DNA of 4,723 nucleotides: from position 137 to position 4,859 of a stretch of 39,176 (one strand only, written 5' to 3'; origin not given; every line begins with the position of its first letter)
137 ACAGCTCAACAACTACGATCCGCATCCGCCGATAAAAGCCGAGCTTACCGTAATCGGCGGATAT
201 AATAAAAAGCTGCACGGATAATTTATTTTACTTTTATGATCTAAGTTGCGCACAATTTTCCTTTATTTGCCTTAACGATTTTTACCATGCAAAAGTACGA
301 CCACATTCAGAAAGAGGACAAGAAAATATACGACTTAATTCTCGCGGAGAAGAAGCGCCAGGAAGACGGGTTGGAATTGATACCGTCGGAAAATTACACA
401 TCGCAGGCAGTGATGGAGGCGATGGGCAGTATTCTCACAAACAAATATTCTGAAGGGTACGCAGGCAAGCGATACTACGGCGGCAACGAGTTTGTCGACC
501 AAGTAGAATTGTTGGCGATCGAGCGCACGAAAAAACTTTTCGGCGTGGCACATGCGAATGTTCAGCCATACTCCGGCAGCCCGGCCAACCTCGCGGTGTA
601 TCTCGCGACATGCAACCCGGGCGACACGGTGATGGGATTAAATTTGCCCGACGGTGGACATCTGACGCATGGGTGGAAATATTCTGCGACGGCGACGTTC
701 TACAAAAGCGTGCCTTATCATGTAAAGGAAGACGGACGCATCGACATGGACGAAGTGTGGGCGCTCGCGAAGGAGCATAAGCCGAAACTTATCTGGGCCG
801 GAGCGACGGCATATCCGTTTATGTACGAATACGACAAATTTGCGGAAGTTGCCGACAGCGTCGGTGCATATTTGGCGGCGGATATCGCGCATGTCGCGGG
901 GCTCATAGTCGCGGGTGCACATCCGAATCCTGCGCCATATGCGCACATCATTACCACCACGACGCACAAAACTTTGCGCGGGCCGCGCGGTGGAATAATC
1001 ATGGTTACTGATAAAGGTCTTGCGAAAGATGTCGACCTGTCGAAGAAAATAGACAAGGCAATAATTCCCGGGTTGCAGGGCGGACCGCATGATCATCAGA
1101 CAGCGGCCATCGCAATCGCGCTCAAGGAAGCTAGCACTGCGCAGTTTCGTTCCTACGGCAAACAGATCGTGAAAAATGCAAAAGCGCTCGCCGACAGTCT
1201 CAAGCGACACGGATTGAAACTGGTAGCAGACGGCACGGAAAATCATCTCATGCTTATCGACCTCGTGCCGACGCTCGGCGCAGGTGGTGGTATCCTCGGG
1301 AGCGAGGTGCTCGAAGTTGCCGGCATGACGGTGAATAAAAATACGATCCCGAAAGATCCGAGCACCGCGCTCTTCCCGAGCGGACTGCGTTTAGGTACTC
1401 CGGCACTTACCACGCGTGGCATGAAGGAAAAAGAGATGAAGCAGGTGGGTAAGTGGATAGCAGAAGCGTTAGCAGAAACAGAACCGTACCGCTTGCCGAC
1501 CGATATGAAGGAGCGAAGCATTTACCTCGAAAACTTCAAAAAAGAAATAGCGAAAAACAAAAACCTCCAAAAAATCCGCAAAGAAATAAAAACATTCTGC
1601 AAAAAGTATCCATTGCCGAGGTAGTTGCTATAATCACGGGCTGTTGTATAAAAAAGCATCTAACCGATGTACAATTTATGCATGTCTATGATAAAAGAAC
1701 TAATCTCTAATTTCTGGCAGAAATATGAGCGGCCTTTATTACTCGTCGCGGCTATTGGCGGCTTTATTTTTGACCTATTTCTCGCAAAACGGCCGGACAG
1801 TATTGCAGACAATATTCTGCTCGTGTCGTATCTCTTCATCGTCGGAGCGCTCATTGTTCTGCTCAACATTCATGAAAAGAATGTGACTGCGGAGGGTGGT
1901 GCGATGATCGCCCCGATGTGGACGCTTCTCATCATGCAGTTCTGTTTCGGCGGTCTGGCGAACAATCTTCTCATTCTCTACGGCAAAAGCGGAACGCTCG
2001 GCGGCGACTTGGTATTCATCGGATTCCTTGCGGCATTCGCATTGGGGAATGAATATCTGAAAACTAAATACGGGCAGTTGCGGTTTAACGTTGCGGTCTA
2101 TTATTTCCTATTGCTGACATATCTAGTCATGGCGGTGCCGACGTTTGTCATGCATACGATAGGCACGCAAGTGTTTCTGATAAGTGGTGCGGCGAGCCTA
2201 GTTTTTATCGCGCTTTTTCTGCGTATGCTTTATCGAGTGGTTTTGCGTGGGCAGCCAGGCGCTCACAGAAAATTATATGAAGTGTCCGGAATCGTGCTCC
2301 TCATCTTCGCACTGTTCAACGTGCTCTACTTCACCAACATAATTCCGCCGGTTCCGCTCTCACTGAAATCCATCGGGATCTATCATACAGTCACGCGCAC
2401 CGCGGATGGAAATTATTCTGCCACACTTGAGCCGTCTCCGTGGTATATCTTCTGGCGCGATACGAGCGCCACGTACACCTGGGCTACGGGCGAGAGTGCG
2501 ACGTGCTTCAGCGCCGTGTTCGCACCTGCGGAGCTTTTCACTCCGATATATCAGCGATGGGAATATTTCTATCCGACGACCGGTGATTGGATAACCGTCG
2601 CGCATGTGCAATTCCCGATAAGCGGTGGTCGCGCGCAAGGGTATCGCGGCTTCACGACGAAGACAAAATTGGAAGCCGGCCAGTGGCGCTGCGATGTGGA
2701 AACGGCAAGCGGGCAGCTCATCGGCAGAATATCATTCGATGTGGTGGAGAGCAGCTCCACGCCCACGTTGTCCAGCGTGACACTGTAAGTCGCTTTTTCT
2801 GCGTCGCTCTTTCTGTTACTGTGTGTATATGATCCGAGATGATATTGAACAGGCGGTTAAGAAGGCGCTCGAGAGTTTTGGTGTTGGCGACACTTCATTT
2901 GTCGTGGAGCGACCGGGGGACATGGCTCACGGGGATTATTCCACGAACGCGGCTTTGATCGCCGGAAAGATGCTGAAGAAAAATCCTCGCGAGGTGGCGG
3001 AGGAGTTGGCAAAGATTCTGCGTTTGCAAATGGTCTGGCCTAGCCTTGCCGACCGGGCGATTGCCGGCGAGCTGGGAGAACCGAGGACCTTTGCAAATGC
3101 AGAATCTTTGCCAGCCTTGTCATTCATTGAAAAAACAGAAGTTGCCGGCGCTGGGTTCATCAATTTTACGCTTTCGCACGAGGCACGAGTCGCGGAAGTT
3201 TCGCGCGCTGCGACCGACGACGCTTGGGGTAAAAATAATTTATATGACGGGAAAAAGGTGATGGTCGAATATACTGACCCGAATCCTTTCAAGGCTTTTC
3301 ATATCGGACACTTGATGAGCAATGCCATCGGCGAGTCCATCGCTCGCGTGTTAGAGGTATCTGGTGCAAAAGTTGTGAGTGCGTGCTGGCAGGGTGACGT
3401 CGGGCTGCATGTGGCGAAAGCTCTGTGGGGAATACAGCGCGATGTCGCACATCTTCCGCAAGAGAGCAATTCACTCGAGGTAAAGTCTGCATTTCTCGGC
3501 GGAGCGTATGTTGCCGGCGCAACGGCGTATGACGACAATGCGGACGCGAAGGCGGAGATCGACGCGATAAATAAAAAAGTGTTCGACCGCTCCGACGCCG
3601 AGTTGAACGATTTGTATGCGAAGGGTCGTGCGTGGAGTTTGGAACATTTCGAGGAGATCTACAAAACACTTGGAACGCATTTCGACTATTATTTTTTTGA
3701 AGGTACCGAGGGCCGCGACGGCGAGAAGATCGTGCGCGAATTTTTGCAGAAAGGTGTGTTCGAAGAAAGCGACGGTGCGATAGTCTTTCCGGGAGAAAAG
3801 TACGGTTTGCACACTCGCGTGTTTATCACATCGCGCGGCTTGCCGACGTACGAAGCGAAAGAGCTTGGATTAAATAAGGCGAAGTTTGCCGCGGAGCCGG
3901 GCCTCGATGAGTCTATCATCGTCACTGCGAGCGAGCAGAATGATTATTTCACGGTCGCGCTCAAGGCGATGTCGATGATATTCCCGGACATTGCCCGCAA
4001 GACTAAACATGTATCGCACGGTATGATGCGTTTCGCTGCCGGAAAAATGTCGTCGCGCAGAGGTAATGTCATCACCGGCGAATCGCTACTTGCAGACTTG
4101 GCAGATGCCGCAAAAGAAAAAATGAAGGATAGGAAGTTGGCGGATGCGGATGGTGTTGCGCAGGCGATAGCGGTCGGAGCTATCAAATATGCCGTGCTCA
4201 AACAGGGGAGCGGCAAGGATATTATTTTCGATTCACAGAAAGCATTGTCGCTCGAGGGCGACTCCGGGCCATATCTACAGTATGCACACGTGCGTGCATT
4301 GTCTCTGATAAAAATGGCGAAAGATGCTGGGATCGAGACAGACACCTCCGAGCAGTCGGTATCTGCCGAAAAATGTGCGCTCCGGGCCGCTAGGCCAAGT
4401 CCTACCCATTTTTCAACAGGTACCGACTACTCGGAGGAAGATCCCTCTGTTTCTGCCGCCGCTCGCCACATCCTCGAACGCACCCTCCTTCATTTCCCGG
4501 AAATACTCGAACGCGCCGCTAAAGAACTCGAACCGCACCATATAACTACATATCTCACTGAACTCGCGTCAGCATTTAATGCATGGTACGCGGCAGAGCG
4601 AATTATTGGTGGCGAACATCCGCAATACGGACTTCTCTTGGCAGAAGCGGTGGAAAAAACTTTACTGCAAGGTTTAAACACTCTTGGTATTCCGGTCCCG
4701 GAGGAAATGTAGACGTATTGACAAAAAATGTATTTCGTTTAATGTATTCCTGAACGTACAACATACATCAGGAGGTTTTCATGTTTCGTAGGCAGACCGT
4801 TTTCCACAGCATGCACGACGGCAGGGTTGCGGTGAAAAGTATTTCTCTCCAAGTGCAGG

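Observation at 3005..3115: Foldback element A: an in-frame palindromic insertion in argS that shares a conserved core with a second copy in ileS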

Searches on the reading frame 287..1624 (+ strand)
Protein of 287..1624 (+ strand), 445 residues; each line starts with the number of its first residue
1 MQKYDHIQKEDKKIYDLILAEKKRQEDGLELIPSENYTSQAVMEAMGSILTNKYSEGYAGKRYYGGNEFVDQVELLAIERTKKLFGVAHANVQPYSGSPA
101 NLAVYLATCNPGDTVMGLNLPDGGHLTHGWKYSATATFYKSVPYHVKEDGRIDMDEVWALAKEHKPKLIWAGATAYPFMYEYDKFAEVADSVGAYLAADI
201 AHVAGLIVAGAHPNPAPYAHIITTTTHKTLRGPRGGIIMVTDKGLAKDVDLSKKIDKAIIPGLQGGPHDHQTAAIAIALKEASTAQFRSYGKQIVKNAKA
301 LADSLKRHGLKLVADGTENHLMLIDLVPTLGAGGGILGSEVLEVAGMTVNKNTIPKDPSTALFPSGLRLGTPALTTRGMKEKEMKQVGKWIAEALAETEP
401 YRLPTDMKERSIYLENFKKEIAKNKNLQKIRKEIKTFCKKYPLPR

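Call 77: search_protein_families(library=pfam, proteins=[window:287-1624:+], max_evalue=0.00001)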
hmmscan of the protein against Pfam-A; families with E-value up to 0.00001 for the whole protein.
window:287-1624:+ (445 aa): 1 family
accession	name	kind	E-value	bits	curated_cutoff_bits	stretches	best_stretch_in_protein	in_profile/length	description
PF00464.25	SHMT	-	4.2e-158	526.6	27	1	8-391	2-399/399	Serine hydroxymethyltransferase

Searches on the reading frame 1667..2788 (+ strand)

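Call 77: search_protein_families(library=pfam, proteins=[window:1667-2788:+], max_evalue=0.00001)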
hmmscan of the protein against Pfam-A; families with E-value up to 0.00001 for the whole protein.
window:1667-2788:+ (373 aa): 1 family
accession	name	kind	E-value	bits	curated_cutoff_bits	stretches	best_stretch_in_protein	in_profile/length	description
PF11141.13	DUF2914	-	1.3e-11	44.5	23.6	1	293-359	3-62/62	Protein of unknown function (DUF2914)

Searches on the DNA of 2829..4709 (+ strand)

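Call 11: search_rna_families(source=window, start=2950, end=3170, threshold=evalue, max_evalue=10)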
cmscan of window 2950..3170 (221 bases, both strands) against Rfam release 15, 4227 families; matches with E-value up to 10: 10.
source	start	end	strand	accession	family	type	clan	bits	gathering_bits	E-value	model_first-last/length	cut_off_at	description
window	3004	3116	+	RF03889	mir-4776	Gene; miRNA;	-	21.5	97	0.059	1-80/80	no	mir-4776 microRNA precursor family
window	2993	3128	+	RF03935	mir-763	Gene; miRNA;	-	20.3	100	0.06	1-120/120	no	mir-763 microRNA precursor family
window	3017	3103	+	RF03202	mir-555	Gene; miRNA;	-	18.3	92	0.1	1-89/89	no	mir-555 microRNA precursor family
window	3004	3116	-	RF03889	mir-4776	Gene; miRNA;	-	17.6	97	0.62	1-80/80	no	mir-4776 microRNA precursor family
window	3008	3112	-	RF03622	mir-731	Gene; miRNA;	-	15.8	70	2.6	1-90/90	no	mir-731 microRNA precursor family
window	2990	3119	-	RF00723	mir-448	Gene; miRNA;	-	14.5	90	3.1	1-111/111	no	mir-448 microRNA precursor family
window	3078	3112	-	RF03023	rpfG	Gene; sRNA;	-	14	75.9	0.86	1-85/85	no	rpfG RNA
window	2978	3025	+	RF02628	Hrs1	Gene; sRNA;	-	11.9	56.4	7.6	1-74/74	no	Hfq-regulated sRNA 1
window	2979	3136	-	RF02501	Atu_C7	Gene; sRNA;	-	9.2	45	4.7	1-157/157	no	Rhizobiales sRNA Atu_C7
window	3071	3092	+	RF02267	Vax2os1_2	Gene; lncRNA;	-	2.4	55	8.5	445-466/466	no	Vax2os1 conserved region 2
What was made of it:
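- On Known RNA families (self-cleaving ribozymes, group I/II introns, riboswitches, sRNAs): At E up to 10 the only hits were generic hairpin (miRNA-type) matches far below threshold (call 11).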

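Call 52: build_rna_model(alignment_id=A1)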
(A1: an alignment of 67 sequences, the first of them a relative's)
Model R1 built from alignment A1 (67 sequences, 71 columns); structure: RNAalifold consensus.
model positions 64; base pairs 17; branch points 0; effective number of sequences 16.48; information 0.875 bits per position. Calibrated on 0.2 Mb of random sequence (short: E-values are rough).
structure used (alignment columns):
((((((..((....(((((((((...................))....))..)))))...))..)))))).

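Call 53: search_with_rna_model(model_id=R1, source=window, max_evalue=10, filters=off, show_alignments=4)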
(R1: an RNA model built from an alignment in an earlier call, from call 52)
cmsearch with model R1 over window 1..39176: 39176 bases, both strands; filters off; matches with E-value up to 10: 5.
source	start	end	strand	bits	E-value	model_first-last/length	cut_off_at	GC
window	3018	3103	+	61.4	4.2e-19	1-64/64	no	0.6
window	5863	5943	+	52.5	8.1e-16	1-64/64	no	0.54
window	38917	38958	-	14.1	0.12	1-64/64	no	0.55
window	5861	5943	-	12.4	0.47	1-64/64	no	0.54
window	24845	24894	-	9.8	4.3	1-64/64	no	0.36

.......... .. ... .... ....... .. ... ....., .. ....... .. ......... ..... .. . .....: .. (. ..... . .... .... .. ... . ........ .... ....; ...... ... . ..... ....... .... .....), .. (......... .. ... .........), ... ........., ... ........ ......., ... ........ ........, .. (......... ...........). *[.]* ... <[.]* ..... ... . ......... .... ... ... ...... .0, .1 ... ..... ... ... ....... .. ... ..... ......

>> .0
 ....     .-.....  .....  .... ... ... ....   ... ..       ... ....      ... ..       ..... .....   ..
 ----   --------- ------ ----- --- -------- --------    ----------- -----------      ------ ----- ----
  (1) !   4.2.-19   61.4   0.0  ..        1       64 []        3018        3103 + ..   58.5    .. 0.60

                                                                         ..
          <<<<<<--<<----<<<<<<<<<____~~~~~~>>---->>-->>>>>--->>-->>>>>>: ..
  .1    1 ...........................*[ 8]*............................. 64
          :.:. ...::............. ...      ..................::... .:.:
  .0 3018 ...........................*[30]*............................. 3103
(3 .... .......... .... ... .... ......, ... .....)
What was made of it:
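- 3031..3089 (+): Copy A, core: conserved 5' strand (A).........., variable inner hairpin 3040-3075, conserved 3' strand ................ Best covariance-model hit in the window, 61.4 bits (call 53).
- Checked: A covariance model built from 67 family members finds exactly these two copies in the window (61.4 and 52.5 bits; next hit 14 bits; call 53).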

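Call 55: search_with_rna_model(model_id=R1, sources=[L009, L010, L011, L012, L013, L014, L015, L016, L017, L018, L019, L020, L021, L022, L024, L025, L026, L027, L028, L029, L030, L031, L033, L035, L036, L037, L038, L039, L040, L041, L042, L043, L044, L045, L046, L047, L048, L049, L051, L052, L053, L054, L055, L056, L057, L058, L059, L060, L061, L062, L063, L064, L065, L066, L067, L068, L069, L070, L071, L072, L075, L076, L077, L078, L079, L080, L081, L082, L083, L084, L085, L086, L087, L088, L089, L090, L091, L092, L094, L095, L096, L097, L098, L099, L100, L101, L102, L103, L104, L105, L106, L107, L108, L109, L110, L111, L112, L113, L114, L116], max_evalue=0.1)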
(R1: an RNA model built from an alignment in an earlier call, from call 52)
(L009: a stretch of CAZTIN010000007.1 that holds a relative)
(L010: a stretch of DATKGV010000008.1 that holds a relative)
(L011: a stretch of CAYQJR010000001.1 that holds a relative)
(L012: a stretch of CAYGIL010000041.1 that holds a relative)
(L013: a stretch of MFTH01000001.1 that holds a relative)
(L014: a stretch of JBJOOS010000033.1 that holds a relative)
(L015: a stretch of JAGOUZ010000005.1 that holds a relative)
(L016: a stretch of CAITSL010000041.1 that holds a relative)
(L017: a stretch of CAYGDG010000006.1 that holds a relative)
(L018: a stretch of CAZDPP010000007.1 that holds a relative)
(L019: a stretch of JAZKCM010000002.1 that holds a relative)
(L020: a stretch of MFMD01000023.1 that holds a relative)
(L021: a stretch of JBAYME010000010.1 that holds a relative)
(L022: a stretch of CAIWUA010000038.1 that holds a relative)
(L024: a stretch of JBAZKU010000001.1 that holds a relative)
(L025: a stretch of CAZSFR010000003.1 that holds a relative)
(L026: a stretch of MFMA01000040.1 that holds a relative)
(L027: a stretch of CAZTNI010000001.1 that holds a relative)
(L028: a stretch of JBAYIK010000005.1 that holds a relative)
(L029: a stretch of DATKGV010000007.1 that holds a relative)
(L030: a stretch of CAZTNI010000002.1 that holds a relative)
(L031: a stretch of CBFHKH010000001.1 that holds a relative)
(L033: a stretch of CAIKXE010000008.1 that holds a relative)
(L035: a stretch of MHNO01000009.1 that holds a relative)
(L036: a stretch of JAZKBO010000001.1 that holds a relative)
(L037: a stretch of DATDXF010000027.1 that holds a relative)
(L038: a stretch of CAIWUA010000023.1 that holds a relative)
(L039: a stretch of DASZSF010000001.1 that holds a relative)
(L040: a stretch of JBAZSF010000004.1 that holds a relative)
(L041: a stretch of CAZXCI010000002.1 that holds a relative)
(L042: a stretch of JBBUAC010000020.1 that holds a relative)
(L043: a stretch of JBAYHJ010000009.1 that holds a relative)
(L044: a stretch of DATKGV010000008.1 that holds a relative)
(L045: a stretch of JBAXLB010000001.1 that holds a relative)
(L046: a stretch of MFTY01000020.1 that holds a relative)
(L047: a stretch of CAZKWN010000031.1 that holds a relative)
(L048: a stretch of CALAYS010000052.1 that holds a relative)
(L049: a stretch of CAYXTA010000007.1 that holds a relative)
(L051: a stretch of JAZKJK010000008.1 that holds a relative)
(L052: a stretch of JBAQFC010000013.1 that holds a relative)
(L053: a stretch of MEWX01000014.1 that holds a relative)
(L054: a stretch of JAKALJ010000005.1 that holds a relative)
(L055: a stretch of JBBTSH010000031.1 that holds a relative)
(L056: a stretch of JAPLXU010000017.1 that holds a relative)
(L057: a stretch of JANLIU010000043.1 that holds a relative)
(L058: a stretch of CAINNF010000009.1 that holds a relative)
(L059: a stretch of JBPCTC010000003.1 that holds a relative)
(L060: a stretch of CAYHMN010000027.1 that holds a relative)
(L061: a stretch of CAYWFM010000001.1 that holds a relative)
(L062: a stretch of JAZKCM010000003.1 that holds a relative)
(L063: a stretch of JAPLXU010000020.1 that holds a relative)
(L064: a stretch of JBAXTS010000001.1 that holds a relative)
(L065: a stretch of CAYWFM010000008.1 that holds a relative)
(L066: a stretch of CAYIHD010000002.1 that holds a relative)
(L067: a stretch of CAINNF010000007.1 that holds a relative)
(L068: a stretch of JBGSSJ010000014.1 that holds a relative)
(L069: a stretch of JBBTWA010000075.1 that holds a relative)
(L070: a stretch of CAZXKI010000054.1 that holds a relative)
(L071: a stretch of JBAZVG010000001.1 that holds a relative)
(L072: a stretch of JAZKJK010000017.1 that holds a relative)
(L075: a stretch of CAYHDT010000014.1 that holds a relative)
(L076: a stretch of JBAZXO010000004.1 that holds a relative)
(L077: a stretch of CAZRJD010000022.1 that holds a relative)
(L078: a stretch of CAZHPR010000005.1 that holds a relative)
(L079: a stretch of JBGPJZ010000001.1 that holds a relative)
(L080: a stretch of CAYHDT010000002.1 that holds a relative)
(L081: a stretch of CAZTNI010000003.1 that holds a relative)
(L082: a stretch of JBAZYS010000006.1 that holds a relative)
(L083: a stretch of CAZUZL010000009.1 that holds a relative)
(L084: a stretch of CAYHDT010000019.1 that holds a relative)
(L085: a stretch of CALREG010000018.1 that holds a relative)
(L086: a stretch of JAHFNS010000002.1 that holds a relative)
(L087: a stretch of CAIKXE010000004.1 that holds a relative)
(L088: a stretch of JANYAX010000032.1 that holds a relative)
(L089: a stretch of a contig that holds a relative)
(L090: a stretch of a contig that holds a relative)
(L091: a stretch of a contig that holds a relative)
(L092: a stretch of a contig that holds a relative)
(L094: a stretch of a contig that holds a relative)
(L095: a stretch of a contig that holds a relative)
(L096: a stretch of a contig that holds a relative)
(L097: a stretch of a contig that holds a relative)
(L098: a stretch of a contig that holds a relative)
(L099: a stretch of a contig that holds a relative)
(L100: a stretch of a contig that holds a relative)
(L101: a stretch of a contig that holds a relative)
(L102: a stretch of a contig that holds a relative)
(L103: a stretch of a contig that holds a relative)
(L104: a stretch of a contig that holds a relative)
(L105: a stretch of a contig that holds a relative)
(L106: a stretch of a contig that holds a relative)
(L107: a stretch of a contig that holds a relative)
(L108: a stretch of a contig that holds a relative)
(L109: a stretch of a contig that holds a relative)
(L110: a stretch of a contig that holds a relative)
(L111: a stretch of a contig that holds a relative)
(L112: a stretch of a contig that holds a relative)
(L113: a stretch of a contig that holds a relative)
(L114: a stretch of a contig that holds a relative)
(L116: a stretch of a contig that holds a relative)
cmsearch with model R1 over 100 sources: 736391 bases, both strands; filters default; matches with E-value up to 0.1: 112.
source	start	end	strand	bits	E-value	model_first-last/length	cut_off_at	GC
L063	7528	7592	+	76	3.5e-23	1-64/64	no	0.43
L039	2221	2283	+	73.5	2.8e-22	1-64/64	no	0.48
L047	2500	2565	+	73.5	2.8e-22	1-64/64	no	0.59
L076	5089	5153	-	73.4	3.2e-22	1-64/64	no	0.48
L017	3711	3776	-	72.4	6.9e-22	1-64/64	no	0.58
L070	4860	4922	+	72.1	9.6e-22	1-64/64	no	0.56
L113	7846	7910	+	72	1e-21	1-64/64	no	0.45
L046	3204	3269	+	71.5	1.5e-21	1-64/64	no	0.53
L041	6229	6291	-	71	2.3e-21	1-64/64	no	0.46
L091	427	491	-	70.8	2.8e-21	1-64/64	no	0.54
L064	2381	2445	+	70.7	3.1e-21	1-64/64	no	0.52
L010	6357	6421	-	70.6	3.2e-21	1-64/64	no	0.45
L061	7824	7886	+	70.5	3.8e-21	1-64/64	no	0.56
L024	1210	1275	+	70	5.4e-21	1-64/64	no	0.62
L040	7558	7622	-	69.4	9.2e-21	1-64/64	no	0.54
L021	5673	5739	+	69.3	9.7e-21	1-64/64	no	0.54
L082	7368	7433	+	69.2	1.1e-20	1-64/64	no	0.53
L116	3408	3472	-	68.6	1.7e-20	1-64/64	no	0.57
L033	6447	6511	-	68.6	1.9e-20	1-64/64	no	0.34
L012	2268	2334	+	68.2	2.6e-20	1-64/64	no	0.55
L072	867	931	-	67.8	3.6e-20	1-64/64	no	0.52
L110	377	439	+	67.6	4.2e-20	1-64/64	no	0.51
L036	3867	3931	-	67.6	4.2e-20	1-64/64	no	0.55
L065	6571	6633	+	67.3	5.5e-20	1-64/64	no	0.44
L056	10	74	-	67.1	6.6e-20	1-64/64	no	0.55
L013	3182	3247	-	67.1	6.6e-20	1-64/64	no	0.53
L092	2709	2773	+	66.9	7.6e-20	1-64/64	no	0.35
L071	2021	2087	-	66.8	8.1e-20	1-64/64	no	0.57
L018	4077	4139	+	66.6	9.7e-20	1-64/64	no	0.54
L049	2563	2626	+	66.1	1.5e-19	1-64/64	no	0.5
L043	6484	6558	-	66.1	1.6e-19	1-64/64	no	0.44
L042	6605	6688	+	64.2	7.5e-19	1-64/64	no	0.43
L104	4017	4083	+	64.2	7.8e-19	1-64/64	no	0.52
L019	4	65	-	63.6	1.2e-18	1-64/64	no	0.4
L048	2717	2790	+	63.2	1.7e-18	1-64/64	no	0.42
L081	6351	6413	+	62.2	4e-18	1-64/64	no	0.54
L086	2130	2196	+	62.1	4.4e-18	1-64/64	no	0.57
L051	2042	2107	-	61.3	9.2e-18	1-64/64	no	0.62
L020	3857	3919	+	61.3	9.2e-18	1-64/64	no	0.63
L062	7605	7668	+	61.1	1.1e-17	1-64/64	no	0.44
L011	6322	6384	+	60.3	2.1e-17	1-64/64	no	0.62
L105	6774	6837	+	60.1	2.4e-17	1-64/64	no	0.52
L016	6124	6190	+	60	2.7e-17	1-64/64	no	0.7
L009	4832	4894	-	59.8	3.3e-17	1-64/64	no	0.56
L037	1674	1738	+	59.5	4e-17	1-64/64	no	0.49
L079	812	876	-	59.4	4.5e-17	1-64/64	no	0.6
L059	272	358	+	59.3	4.9e-17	1-64/64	no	0.46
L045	6470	6533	+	59.1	5.6e-17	1-64/64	no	0.5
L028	2564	2630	-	58.9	6.6e-17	1-64/64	no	0.37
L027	4191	4264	-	58.2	1.2e-16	1-64/64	no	0.55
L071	136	200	+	58.1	1.3e-16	1-64/64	no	0.54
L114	6749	6810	+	57.5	2.2e-16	1-64/64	no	0.47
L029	4352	4438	+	57.4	2.5e-16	1-64/64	no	0.51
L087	2183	2247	+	57.3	2.6e-16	1-64/64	no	0.38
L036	6122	6186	-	57.3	2.6e-16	1-64/64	no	0.54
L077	2897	2958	-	56.3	6e-16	1-64/64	no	0.56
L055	2904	2979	-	55.5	1.2e-15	1-64/64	no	0.53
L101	543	605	+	55.4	1.3e-15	1-64/64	no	0.57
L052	3589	3655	+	55.2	1.6e-15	1-64/64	no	0.54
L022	5921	5982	-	54.9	2e-15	1-64/64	no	0.52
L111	295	356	+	54.5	2.7e-15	1-64/64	no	0.58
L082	6866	6954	+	54.5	2.9e-15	1-64/64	no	0.44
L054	2834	2920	-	54.1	3.9e-15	1-64/64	no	0.49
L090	6692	6753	-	53.9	4.8e-15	1-64/64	no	0.6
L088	4431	4515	-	53.7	5.8e-15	1-64/64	no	0.58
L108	4010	4084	-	53.6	6.1e-15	1-64/64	no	0.56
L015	7251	7336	+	53.6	6.2e-15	1-64/64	no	0.55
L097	3210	3285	+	53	1e-14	1-64/64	no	0.59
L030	3597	3671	-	52.8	1.2e-14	1-64/64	no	0.57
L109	1460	1525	+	52.6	1.5e-14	1-64/64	no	0.45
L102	2489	2563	-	52.1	2.1e-14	1-64/64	no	0.56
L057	3274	3347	-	52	2.4e-14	1-64/64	no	0.68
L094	294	355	+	51.4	3.8e-14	1-64/64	no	0.5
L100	1433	1519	-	51.1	4.9e-14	1-64/64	no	0.46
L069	3902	3975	-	50.7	7.2e-14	1-64/64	no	0.69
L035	6711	6773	-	50.5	8.6e-14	1-64/64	no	0.56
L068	3469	3544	+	50.1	1.2e-13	1-64/64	no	0.47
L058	1801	1878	+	50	1.3e-13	1-64/64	no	0.56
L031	2278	2354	+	49.9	1.4e-13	1-64/64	no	0.36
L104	4926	4993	+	49.6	1.8e-13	1-64/64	no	0.56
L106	5076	5148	-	49.4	2.1e-13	1-64/64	no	0.36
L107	4188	4249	-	49.4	2.2e-13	1-64/64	no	0.58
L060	3548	3623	+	49.4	2.2e-13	1-64/64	no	0.53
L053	5474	5535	-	49.3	2.3e-13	1-64/64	no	0.63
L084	425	511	+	49.2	2.5e-13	1-64/64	no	0.67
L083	4986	5071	-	48.9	3.4e-13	1-64/64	no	0.43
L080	5179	5259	-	48.7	3.9e-13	1-64/64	no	0.56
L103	2245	2331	+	48.6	4.2e-13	1-64/64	no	0.52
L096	1571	1633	+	45.4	6.5e-12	1-64/64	no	0.51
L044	1498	1580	-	44.8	1.1e-11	1-64/64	no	0.37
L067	6108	6185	-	44.4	1.5e-11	1-64/64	no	0.6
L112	1814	1876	-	44.4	1.5e-11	1-64/64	no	0.46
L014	2388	2459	-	44.2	1.8e-11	1-64/64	no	0.58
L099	5412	5494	-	44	2e-11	1-64/64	no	0.57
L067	7704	7781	+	44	2.1e-11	1-64/64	no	0.58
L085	3504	3590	+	43.8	2.5e-11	1-64/64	no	0.59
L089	6926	7012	-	43.5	3.1e-11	1-64/64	no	0.34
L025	5260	5323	-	43.5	3.2e-11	1-64/64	no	0.5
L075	2753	2833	+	43.1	4.3e-11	1-64/64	no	0.6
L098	301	372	+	42.9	5.1e-11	1-64/64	no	0.6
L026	1075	1162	+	42.7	6.1e-11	1-64/64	no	0.6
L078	1863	1934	+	41.6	1.6e-10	1-64/64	no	0.54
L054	4390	4463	-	41.5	1.7e-10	1-64/64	no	0.58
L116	523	575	+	41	2.7e-10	1-64/64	no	0.36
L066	7535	7617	+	38.3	2.8e-09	1-64/64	no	0.65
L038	1952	2030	-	37.8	4e-09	1-64/64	no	0.59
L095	327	412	-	29.7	4e-06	1-64/64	no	0.66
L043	1180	1241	-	25.8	0.0001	1-64/64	no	0.55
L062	3061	3114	+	23.8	0.00058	1-64/64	no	0.46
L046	6013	6094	+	23.6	0.00066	1-64/64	no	0.49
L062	1140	1190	+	22.2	0.0023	1-64/64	no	0.45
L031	2190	2243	-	18.4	0.056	1-64/64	no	0.48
